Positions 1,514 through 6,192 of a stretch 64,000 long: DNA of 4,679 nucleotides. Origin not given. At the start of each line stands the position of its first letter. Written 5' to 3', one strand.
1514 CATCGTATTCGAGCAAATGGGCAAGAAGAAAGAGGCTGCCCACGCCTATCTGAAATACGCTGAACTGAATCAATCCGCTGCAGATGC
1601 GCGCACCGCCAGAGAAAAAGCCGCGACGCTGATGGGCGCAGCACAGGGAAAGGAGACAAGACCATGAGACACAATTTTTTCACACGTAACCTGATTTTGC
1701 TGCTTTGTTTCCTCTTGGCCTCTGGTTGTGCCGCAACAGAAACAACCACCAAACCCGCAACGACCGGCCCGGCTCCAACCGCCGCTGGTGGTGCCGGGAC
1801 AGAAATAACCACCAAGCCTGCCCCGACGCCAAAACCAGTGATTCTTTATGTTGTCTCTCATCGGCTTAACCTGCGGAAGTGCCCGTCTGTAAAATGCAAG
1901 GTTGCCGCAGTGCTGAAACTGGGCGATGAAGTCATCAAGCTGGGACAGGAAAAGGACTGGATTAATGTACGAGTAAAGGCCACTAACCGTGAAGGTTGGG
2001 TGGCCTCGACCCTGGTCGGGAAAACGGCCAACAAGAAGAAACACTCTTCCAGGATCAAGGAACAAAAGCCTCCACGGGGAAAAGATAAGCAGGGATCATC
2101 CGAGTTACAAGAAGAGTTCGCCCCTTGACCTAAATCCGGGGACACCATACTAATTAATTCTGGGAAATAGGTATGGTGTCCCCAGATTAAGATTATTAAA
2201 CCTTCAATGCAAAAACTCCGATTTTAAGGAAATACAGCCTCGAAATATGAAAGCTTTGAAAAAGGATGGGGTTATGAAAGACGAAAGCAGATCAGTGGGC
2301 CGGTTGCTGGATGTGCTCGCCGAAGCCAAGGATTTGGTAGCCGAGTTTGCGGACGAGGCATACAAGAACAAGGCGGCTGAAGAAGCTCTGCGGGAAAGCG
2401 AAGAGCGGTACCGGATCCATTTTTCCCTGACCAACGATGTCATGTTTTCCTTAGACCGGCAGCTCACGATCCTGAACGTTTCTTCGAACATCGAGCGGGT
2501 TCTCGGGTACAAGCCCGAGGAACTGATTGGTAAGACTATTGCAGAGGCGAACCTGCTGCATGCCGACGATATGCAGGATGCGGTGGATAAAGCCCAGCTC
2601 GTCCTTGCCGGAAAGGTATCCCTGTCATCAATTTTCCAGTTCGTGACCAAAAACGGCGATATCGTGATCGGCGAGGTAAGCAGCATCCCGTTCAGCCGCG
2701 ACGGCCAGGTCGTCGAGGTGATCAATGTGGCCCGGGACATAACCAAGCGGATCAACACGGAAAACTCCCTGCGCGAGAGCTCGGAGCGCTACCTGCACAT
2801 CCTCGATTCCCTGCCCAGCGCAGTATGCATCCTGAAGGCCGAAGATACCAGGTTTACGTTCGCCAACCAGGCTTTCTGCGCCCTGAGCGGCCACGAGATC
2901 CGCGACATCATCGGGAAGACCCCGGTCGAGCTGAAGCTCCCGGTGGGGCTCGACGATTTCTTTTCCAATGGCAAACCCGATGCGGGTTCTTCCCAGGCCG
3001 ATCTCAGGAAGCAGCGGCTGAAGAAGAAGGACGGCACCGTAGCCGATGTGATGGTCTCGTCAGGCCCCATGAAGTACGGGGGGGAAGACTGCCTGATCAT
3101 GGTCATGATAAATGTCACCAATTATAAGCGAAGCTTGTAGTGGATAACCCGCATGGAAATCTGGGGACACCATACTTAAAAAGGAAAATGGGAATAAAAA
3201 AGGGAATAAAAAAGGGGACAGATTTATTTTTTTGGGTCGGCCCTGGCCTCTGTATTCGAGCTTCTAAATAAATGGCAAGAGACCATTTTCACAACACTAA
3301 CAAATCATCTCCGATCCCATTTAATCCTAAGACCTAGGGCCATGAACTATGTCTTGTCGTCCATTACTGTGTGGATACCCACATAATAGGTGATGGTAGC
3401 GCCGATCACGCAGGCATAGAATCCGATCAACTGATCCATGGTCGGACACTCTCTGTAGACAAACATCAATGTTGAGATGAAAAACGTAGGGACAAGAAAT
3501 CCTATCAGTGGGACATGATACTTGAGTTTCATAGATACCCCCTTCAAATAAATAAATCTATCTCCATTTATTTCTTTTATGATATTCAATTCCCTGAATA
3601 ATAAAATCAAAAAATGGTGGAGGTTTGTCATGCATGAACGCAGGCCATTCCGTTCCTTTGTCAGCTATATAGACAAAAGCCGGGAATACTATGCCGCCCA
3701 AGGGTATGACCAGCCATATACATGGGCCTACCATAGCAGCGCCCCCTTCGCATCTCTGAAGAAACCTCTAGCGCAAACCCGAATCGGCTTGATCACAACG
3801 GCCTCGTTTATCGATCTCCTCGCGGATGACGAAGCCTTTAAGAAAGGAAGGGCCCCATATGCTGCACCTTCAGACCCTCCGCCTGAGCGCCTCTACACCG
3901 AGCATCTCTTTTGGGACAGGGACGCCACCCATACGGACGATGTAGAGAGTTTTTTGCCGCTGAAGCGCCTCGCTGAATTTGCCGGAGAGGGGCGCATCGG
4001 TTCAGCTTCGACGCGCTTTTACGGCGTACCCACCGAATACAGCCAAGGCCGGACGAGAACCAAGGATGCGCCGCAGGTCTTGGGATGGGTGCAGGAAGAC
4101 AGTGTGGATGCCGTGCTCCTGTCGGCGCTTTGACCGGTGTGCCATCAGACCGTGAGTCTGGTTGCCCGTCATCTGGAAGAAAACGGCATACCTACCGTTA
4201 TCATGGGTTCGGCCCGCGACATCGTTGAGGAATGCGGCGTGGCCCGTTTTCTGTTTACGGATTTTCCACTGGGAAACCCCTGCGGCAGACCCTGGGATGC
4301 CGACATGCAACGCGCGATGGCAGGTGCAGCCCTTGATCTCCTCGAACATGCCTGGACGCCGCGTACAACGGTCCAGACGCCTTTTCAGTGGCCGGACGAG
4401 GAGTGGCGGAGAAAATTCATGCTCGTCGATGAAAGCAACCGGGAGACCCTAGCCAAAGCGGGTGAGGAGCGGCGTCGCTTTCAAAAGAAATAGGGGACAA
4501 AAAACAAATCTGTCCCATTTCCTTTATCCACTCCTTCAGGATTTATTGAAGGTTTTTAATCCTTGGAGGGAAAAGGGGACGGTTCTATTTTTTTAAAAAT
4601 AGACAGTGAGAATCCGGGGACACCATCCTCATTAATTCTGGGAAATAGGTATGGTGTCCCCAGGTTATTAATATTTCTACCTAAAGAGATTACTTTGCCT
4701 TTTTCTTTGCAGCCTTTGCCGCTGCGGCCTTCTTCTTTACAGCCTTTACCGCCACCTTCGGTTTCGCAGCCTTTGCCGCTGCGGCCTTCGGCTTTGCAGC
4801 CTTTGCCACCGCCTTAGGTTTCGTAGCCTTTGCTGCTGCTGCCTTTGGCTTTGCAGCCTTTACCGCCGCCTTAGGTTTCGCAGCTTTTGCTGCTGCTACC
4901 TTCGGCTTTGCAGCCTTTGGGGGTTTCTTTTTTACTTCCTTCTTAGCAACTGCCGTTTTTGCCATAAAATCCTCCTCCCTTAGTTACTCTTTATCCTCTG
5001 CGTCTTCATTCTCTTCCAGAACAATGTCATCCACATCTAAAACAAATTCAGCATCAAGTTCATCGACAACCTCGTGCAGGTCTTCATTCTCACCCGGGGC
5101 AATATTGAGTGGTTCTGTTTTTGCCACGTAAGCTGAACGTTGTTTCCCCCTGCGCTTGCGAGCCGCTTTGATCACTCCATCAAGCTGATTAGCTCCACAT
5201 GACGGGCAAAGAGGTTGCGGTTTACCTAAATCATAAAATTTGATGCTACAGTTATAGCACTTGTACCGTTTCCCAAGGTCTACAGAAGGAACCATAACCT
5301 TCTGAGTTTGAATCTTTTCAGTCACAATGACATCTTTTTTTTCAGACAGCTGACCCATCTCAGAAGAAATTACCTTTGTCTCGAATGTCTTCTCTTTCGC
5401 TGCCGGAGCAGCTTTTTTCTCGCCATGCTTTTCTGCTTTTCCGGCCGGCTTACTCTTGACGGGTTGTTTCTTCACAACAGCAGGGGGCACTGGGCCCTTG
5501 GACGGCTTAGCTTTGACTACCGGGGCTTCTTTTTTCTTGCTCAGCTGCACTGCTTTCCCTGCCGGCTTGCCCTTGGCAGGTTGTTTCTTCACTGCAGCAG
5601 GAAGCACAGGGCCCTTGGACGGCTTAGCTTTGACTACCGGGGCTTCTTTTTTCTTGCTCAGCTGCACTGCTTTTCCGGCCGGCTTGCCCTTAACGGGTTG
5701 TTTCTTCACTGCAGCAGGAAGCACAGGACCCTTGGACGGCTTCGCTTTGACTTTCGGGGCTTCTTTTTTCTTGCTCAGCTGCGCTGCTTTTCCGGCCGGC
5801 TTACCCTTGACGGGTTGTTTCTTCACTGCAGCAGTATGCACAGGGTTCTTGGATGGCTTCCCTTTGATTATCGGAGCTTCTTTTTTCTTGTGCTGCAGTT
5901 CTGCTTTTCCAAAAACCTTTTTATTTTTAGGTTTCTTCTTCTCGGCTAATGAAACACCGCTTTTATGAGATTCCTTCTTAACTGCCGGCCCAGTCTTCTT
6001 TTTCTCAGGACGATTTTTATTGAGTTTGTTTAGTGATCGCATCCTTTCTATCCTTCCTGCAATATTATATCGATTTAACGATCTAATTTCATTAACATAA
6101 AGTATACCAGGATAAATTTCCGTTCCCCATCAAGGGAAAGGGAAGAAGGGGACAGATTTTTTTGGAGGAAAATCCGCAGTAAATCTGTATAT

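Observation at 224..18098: GGGGAC-core short interspersed repeat superfamily fills the intergenic DNA of nt 1-18,100 and is not seen in the other 46 kb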

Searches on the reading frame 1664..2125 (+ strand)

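Call 52: search_protein_families(library=pfam, proteins=[window:1664-2125:+], max_evalue=0.001)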
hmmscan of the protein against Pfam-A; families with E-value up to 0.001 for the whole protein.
window:1664-2125:+ (154 aa): 1 family
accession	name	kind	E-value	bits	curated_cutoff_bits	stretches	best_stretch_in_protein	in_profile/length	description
PF08239.17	SH3_3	-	2.2e-09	37.8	27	1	67-117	2-52/54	Bacterial SH3 domain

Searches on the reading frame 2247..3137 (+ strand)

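Call 52: search_protein_families(library=pfam, proteins=[window:2247-3137:+], max_evalue=0.001)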
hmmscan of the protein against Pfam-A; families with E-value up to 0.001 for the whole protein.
window:2247-3137:+ (297 aa): 6 families
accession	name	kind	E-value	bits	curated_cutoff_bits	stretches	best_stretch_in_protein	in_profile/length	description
PF08448.16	PAS_4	-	2.3e-20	73.3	23.1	2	62-168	4-108/110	PAS fold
PF00989.32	PAS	-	3.6e-18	66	22.6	2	62-165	10-113/113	PAS fold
PF13426.13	PAS_9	-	1e-17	64.7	27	2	65-167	3-103/103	PAS domain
PF08447.18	PAS_3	-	3.3e-14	53.3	25.6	1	76-161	2-88/89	PAS fold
PF13188.13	PAS_8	-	5.6e-11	42.4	21.8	1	180-222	1-42/65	PAS domain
PF14598.12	PAS_11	-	6.7e-06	26.5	25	1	66-143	5-80/109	PAS domain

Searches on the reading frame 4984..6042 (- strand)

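Call 52: search_protein_families(library=pfam, proteins=[window:4984-6042:-], max_evalue=0.001)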
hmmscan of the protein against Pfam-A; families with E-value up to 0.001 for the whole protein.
window:4984-6042:- (352 aa): 1 family
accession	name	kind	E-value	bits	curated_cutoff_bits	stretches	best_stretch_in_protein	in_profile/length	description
PF09538.15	FYDLN_acid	-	2.1e-09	38.5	23.9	1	255-348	5-97/105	Protein of unknown function (FYDLN_acid)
